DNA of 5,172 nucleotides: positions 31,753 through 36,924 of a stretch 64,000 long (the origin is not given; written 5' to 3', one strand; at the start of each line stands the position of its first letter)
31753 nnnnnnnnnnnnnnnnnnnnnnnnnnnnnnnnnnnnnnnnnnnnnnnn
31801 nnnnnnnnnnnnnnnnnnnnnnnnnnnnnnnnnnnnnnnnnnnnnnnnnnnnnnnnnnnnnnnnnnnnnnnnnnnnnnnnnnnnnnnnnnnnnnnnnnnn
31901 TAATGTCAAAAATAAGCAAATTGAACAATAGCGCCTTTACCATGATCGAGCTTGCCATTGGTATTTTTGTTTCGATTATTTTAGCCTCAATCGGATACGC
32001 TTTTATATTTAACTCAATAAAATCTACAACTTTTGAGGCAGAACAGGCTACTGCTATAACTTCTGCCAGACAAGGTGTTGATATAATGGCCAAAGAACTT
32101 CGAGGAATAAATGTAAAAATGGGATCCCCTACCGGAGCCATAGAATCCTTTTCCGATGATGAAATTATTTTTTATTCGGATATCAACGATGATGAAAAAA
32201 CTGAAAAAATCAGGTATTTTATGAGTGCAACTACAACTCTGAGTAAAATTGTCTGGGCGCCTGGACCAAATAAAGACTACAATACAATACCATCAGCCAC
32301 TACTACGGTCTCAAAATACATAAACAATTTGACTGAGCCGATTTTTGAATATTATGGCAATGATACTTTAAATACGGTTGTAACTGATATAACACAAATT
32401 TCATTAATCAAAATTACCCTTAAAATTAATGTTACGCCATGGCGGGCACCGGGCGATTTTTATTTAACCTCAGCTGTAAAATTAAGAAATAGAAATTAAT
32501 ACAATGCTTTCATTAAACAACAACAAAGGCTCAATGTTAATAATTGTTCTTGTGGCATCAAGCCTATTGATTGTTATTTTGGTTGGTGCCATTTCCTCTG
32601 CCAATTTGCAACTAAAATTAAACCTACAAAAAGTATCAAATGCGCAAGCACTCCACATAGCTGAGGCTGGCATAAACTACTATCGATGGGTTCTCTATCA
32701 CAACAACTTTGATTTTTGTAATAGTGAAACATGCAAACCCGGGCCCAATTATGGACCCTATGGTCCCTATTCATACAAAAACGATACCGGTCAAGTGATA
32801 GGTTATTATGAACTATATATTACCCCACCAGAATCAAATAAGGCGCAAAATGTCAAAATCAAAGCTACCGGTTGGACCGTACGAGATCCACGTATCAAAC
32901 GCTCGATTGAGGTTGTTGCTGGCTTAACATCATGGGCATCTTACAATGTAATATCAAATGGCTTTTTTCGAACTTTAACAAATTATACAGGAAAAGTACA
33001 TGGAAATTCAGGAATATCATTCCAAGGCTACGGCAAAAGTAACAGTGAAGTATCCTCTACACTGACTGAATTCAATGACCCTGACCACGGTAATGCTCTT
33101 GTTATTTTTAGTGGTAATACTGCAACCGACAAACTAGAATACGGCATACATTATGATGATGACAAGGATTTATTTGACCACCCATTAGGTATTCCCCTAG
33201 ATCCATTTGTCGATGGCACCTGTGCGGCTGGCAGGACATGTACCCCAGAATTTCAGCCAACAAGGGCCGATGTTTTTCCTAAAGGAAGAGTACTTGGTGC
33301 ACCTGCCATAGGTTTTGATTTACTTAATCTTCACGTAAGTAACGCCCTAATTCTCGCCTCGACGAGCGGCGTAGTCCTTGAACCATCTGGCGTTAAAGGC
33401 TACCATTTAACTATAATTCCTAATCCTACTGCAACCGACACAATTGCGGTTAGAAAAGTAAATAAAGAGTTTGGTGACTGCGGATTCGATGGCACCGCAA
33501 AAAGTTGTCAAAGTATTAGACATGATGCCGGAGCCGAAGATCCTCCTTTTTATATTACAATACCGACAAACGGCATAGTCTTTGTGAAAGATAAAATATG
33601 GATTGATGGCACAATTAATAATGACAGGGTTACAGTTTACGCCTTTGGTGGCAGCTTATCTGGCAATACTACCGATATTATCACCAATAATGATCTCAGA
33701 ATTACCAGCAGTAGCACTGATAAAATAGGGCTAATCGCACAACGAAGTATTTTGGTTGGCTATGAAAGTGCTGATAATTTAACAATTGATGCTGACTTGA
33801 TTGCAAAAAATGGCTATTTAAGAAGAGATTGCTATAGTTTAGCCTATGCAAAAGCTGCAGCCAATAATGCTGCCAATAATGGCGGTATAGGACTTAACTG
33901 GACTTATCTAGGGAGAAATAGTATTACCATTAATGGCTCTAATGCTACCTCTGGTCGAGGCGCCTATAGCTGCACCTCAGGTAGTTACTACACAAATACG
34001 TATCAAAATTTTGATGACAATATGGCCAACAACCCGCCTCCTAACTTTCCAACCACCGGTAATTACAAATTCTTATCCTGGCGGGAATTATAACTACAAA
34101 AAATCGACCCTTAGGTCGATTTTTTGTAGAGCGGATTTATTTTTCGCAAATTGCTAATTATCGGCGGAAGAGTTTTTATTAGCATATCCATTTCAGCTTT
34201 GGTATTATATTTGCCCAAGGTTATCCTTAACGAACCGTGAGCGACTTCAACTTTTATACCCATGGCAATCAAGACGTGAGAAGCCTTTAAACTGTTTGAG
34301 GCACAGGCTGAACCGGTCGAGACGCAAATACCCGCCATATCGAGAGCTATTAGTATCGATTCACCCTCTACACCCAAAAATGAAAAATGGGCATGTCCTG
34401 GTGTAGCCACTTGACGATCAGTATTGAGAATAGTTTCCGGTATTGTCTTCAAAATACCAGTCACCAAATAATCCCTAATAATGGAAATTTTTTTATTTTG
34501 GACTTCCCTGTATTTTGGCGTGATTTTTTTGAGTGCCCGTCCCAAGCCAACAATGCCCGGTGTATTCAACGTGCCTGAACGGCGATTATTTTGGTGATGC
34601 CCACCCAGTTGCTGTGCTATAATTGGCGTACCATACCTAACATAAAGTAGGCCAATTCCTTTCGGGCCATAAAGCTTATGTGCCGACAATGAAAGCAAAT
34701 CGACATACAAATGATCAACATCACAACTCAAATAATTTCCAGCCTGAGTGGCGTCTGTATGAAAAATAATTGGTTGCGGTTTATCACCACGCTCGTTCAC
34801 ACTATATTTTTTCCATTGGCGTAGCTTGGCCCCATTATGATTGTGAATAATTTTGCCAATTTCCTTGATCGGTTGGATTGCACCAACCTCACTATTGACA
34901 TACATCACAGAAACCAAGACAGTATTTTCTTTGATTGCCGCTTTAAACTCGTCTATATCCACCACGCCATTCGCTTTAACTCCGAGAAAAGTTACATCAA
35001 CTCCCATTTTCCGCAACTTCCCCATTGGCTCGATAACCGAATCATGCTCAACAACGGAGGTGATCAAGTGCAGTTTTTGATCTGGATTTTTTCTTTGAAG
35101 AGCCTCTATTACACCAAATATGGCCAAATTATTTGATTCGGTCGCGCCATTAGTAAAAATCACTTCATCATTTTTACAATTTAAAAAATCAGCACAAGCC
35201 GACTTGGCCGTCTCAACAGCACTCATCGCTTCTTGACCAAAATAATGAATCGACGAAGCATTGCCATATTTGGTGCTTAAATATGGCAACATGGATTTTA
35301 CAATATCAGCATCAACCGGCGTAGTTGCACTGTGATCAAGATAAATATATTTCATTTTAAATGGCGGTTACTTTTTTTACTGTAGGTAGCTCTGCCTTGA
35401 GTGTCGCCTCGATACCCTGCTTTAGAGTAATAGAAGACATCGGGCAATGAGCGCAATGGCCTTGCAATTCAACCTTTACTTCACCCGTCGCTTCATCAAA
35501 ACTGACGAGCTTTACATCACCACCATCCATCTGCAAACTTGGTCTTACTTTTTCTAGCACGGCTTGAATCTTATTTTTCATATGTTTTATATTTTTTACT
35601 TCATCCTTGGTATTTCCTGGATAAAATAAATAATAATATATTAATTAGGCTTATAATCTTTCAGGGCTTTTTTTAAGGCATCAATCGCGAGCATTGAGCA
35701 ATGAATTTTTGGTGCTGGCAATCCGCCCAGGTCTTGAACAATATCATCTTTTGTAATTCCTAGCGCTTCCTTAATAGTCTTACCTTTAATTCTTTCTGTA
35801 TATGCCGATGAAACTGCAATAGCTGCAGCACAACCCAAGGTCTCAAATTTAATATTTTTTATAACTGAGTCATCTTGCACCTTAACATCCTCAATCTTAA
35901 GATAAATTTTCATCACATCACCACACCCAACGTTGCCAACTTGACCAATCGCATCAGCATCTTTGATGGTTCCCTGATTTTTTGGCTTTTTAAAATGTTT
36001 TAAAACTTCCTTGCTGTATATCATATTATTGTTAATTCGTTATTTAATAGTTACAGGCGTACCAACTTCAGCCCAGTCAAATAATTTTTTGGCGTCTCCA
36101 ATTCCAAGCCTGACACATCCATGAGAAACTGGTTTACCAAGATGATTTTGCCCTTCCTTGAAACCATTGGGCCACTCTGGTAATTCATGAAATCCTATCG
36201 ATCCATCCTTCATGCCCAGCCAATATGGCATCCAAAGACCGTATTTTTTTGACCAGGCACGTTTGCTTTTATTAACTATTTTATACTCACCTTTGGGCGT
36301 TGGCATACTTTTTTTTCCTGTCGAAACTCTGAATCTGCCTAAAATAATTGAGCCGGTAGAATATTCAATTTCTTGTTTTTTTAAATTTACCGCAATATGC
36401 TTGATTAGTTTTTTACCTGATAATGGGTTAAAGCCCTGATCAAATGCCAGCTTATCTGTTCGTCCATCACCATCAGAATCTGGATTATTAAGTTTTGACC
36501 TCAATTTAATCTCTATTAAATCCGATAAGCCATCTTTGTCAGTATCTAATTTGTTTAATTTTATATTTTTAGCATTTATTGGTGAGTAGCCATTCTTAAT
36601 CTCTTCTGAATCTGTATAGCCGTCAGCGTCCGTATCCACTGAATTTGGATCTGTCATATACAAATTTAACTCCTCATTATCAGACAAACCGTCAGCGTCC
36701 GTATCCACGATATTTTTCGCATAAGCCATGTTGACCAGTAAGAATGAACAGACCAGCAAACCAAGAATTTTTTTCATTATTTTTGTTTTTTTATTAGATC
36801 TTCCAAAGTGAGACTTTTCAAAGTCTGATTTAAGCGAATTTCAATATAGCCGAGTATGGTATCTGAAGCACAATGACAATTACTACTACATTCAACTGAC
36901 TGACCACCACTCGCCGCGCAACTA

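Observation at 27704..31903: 1399-aa ORF that begins as a minor pilin and ends as a propeller-type adhesin: possible pilin-tip adhesin fusion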

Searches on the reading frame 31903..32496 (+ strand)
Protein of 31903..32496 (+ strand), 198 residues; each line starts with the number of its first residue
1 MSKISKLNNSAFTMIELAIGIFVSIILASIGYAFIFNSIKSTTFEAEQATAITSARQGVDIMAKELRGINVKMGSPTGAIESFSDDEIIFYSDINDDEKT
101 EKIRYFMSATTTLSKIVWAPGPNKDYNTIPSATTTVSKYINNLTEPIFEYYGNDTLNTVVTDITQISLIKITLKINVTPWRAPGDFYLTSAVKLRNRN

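Call 6: search_protein_families(library=pfam, proteins=[window:31903-32496:+], max_evalue=0.1)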
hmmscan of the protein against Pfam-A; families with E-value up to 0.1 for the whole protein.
window:31903-32496:+ (198 aa): 2 families
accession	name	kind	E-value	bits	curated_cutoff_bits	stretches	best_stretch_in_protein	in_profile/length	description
PF07963.17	N_methyl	-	0.011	15.7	21.2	1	8-31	3-26/27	Prokaryotic N-terminal methylation motif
PF24966.2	Ig_TR130_2nd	-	0.012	16.7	23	1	82-111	34-63/95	TR130 second Ig-like domain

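Call 7: search_protein_families(library=ncbifam, proteins=[window:31903-32496:+], max_evalue=0.1)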
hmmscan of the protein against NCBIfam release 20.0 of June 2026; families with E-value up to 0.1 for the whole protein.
window:31903-32496:+ (198 aa): 0 families

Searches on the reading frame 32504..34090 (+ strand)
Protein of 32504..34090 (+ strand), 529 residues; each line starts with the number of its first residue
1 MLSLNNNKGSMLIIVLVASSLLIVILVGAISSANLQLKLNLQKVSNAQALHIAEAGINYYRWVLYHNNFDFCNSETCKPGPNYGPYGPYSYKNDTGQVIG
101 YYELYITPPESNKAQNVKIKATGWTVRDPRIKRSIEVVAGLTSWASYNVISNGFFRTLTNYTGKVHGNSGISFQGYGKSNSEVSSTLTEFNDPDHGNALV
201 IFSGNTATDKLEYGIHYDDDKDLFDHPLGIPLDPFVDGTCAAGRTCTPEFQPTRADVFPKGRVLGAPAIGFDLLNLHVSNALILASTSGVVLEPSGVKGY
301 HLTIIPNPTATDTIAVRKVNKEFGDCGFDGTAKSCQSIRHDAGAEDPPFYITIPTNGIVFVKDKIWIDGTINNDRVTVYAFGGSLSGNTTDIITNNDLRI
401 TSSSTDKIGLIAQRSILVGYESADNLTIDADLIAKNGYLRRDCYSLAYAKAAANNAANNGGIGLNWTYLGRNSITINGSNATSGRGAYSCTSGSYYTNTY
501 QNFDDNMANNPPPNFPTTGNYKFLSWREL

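Call 6: search_protein_families(library=pfam, proteins=[window:32504-34090:+], max_evalue=0.1)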
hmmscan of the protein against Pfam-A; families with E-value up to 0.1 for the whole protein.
window:32504-34090:+ (529 aa): 0 families

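Call 7: search_protein_families(library=ncbifam, proteins=[window:32504-34090:+], max_evalue=0.1)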
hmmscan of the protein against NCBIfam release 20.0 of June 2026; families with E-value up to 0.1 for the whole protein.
window:32504-34090:+ (529 aa): 2 families
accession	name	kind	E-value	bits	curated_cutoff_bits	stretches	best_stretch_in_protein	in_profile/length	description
NF037980.1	T2SS_GspK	equivalog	0.013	15.1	130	1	8-65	2-59/307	type II secretion system minor pseudopilin GspK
NF041013.1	T4P_ComGE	equivalog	0.05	13.7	49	1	5-57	1-53/83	competence type IV pilus minor pilin ComGE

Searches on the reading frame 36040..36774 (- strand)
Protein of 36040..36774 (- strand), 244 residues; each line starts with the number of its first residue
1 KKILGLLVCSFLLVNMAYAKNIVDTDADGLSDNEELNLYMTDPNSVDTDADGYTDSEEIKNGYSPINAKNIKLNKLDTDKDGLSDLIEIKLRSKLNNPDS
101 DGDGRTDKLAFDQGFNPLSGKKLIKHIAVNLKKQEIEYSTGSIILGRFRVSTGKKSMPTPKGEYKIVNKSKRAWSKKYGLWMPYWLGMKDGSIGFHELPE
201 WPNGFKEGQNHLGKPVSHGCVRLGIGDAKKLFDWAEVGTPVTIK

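Call 70: search_protein_families(library=pfam, proteins=[window:36040-36774:-], max_evalue=0.001)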
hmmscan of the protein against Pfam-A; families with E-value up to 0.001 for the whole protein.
window:36040-36774:- (244 aa): 3 families
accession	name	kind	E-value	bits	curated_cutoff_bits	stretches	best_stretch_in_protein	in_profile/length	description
PF03734.19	YkuD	-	1e-22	81.8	23.4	1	125-243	2-146/146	L,D-transpeptidase catalytic domain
PF18884.5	TSP3_bac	-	1e-06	28.9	25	0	24-44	1-20/22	Bacterial TSP3 repeat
PF03495.19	Binary_toxB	-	0.00012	22.6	25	0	19-60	20-61/78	Clostridial binary toxin B/anthrax toxin PA Ca-binding domain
